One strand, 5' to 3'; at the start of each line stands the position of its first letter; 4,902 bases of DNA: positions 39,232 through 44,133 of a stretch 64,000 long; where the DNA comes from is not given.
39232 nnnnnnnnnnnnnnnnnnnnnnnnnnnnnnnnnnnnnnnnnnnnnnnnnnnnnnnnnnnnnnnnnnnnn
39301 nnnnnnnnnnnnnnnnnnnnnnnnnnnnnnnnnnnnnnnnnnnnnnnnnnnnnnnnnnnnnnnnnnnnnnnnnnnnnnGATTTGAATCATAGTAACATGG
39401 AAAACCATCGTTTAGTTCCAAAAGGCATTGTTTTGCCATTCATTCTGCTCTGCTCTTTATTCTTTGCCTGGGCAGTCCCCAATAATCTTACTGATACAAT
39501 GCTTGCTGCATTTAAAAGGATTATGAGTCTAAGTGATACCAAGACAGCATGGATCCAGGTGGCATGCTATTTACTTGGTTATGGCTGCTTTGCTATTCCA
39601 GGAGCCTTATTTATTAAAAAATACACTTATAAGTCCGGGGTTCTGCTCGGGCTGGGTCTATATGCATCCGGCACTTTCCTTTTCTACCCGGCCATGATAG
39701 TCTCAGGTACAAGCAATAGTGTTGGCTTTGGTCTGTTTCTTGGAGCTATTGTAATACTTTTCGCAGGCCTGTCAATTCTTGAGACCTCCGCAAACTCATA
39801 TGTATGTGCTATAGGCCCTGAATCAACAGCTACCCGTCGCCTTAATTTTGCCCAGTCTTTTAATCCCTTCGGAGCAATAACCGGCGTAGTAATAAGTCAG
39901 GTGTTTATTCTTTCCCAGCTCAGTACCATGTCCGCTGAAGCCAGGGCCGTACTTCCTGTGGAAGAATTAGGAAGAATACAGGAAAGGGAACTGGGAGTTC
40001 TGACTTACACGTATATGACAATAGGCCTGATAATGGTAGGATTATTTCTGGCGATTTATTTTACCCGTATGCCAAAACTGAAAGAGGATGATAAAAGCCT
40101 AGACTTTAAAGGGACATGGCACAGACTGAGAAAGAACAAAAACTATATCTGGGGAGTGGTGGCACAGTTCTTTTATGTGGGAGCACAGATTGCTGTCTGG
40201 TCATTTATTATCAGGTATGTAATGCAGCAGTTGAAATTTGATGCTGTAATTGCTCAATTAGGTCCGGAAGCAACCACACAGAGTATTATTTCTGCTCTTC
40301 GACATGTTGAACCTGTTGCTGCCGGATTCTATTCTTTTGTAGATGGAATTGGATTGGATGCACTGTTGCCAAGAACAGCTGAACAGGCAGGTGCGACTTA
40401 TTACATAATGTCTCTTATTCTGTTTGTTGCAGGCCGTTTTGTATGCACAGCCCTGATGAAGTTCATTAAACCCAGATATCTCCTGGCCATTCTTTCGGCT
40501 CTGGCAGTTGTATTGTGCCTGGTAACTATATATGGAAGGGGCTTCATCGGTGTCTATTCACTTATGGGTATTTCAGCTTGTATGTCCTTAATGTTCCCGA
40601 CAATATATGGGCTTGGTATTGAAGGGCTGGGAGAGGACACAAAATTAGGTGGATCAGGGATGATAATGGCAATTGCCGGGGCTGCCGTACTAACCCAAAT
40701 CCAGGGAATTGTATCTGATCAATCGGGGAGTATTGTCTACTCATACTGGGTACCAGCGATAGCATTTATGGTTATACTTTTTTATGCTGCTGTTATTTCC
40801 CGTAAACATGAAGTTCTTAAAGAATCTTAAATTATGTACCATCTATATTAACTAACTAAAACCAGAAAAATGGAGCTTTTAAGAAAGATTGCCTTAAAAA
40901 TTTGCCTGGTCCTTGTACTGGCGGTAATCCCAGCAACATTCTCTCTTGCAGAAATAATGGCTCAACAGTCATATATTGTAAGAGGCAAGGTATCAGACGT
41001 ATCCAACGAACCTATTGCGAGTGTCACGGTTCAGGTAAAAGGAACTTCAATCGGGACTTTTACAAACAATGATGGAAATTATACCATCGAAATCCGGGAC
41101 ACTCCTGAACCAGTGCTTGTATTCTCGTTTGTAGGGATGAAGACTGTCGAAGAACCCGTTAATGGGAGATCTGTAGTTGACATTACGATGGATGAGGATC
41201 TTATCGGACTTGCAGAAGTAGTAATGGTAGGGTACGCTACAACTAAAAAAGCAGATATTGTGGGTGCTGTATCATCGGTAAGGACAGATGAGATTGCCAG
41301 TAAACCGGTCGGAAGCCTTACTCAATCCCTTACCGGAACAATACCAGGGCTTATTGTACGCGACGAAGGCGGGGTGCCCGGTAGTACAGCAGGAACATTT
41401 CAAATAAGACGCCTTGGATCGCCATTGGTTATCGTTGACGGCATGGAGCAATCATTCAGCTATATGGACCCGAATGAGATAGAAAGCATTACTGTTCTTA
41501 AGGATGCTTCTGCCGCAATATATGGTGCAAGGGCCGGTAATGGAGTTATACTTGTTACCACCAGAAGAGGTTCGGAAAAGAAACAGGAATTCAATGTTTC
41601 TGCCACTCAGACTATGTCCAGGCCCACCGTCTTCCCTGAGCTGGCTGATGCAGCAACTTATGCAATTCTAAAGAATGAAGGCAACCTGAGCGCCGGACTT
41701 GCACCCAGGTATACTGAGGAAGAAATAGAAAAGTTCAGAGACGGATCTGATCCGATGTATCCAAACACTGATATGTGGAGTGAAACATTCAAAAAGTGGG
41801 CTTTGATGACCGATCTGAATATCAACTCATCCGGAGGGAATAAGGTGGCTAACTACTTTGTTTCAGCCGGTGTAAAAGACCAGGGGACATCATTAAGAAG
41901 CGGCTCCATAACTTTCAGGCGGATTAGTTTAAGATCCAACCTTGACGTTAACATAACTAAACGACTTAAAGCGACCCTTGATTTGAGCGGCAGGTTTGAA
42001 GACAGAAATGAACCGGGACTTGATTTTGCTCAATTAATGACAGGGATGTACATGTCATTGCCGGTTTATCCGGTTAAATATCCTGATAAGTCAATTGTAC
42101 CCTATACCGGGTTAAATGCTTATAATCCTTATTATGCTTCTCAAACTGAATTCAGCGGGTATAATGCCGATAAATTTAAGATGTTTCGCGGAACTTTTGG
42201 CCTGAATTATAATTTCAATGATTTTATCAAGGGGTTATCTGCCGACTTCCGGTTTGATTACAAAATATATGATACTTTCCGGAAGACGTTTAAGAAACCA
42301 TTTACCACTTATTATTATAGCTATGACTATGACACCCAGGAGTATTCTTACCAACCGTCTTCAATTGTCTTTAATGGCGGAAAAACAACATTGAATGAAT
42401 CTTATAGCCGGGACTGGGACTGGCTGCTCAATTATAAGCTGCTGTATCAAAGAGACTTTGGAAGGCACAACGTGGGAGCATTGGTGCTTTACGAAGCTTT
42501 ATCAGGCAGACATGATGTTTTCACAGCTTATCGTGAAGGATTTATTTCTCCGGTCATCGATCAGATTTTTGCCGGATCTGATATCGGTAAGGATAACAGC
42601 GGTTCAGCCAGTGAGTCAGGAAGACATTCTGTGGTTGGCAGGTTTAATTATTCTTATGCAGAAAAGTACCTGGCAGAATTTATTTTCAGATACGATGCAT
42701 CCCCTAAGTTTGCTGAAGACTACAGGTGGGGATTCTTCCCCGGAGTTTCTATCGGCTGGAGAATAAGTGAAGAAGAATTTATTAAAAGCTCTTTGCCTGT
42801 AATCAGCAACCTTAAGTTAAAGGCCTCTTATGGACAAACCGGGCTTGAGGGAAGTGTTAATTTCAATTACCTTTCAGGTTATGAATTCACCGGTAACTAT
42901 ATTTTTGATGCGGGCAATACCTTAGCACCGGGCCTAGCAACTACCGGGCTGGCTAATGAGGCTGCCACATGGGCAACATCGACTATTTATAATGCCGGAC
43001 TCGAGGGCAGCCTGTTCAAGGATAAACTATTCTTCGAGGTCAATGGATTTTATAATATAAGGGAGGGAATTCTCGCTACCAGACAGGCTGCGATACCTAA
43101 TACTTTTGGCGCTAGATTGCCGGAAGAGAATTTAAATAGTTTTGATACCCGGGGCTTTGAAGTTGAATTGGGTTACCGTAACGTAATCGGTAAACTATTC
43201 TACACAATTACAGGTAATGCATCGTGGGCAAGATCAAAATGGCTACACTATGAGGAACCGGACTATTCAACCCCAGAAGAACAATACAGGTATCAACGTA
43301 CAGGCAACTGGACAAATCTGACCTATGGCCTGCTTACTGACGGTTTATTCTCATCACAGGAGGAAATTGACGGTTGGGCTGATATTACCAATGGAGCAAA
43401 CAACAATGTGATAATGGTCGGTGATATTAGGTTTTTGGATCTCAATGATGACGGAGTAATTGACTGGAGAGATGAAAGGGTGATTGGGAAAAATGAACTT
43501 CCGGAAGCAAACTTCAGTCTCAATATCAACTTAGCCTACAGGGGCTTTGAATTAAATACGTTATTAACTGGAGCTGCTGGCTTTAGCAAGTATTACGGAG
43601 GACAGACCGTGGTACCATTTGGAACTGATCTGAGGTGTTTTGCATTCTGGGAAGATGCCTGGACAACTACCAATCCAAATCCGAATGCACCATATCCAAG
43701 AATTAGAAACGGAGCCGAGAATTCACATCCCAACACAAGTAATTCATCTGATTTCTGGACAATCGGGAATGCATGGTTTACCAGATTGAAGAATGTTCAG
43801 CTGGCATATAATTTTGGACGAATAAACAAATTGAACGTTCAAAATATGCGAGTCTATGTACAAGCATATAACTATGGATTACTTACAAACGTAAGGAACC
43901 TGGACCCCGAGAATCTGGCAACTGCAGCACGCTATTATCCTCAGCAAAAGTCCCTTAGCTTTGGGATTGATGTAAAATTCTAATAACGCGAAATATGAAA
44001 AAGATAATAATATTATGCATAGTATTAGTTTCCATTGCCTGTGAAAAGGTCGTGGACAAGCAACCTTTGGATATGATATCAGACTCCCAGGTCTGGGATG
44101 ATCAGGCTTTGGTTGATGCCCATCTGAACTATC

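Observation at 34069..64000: PUL-2: sulfatase-rich locus built on five GH172 and two GH116 genes plus fucI/fucP, a candidate system for a sulfated D-arabinofuranose- or L-fucose-configured glycan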

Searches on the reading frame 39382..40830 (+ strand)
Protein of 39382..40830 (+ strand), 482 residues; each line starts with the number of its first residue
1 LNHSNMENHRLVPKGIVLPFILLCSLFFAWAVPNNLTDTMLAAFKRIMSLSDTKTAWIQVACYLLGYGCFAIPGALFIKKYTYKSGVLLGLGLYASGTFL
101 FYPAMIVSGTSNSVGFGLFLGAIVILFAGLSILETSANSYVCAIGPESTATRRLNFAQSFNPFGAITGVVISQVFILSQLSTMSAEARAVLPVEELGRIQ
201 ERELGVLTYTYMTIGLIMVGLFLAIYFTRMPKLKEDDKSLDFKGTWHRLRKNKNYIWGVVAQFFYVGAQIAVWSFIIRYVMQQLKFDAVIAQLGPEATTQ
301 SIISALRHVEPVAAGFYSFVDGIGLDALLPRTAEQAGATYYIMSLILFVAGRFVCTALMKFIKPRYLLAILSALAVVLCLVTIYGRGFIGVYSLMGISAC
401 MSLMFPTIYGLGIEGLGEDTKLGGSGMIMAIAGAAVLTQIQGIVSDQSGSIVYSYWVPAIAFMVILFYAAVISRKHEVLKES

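Call 3: search_protein_families(library=pfam, proteins=[window:39382-40830:+], max_evalue=0.001)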
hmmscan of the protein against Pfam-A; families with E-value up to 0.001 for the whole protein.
window:39382-40830:+ (482 aa): 1 family
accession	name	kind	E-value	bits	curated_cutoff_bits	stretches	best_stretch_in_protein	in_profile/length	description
PF07690.21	MFS_1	-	1.2e-12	47.8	33.4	1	24-430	6-337/347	Major Facilitator Superfamily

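Call 9: search_protein_families(library=ncbifam, proteins=[window:39382-40830:+], max_evalue=0.00001)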
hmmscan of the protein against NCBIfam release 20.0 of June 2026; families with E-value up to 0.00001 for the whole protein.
window:39382-40830:+ (482 aa): 4 families
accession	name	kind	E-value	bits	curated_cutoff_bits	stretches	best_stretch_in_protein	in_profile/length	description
TIGR00885.1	fucP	equivalog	4.6e-124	414.7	280.4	1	17-469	2-408/410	L-fucose:H+ symporter permease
NF007524.0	PRK10133.1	equivalog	1.4e-87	294.3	427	2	13-284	21-289/438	L-fucose:H+ symporter permease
TIGR01272.1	gluP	subfamily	8.3e-37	127.4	202.55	2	115-281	9-168/310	glucose/galactose MFS transporter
NF046060.1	NagP_SO3503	equivalog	2.3e-29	102.6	625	1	16-470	4-416/423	N-acetylglucosamine MFS transporter NagP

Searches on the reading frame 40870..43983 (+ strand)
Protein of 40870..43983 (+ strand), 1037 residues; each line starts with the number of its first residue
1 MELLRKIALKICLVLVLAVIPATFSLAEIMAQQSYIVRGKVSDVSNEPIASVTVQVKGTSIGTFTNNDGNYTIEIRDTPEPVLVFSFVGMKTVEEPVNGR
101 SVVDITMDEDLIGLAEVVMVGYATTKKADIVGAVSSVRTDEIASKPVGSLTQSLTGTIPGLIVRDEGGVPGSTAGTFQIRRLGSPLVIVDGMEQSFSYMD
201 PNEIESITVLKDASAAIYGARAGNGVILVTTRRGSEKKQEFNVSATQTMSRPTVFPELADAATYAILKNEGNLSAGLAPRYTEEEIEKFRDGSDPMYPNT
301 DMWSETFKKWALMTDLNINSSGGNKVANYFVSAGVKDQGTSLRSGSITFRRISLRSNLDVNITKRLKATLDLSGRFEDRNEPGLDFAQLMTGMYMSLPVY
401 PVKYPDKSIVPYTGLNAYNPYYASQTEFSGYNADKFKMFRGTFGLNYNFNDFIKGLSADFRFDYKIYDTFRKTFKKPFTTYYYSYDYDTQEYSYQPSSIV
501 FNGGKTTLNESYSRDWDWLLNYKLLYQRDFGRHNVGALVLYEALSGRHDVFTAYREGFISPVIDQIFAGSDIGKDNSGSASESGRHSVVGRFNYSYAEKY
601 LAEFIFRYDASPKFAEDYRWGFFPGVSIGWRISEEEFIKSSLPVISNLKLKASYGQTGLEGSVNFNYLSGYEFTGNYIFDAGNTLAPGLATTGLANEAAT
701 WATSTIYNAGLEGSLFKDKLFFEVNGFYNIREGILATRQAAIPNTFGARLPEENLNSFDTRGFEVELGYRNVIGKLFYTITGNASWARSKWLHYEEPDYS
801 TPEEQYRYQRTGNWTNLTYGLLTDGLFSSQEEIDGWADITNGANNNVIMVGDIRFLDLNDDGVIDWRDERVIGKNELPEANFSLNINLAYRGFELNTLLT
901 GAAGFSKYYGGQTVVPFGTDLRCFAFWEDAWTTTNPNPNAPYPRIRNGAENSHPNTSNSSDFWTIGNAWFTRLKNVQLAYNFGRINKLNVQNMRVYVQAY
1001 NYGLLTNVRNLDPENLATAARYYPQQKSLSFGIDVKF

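Call 3: search_protein_families(library=pfam, proteins=[window:40870-43983:+], max_evalue=0.001)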
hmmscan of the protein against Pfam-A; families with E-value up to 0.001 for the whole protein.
window:40870-43983:+ (1037 aa): 3 families
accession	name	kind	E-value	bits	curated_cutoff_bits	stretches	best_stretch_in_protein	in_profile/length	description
PF07715.20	Plug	-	2.3e-16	60.6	23.9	1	127-226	2-107/107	TonB-dependent Receptor Plug Domain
PF13715.12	CarbopepD_reg_2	-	2.3e-16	60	32.2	1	37-118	1-87/88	CarboxypepD_reg-like domain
PF13620.12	CarboxypepD_reg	-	5.5e-09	36.7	32.3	1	37-107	2-81/82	Carboxypeptidase regulatory-like domain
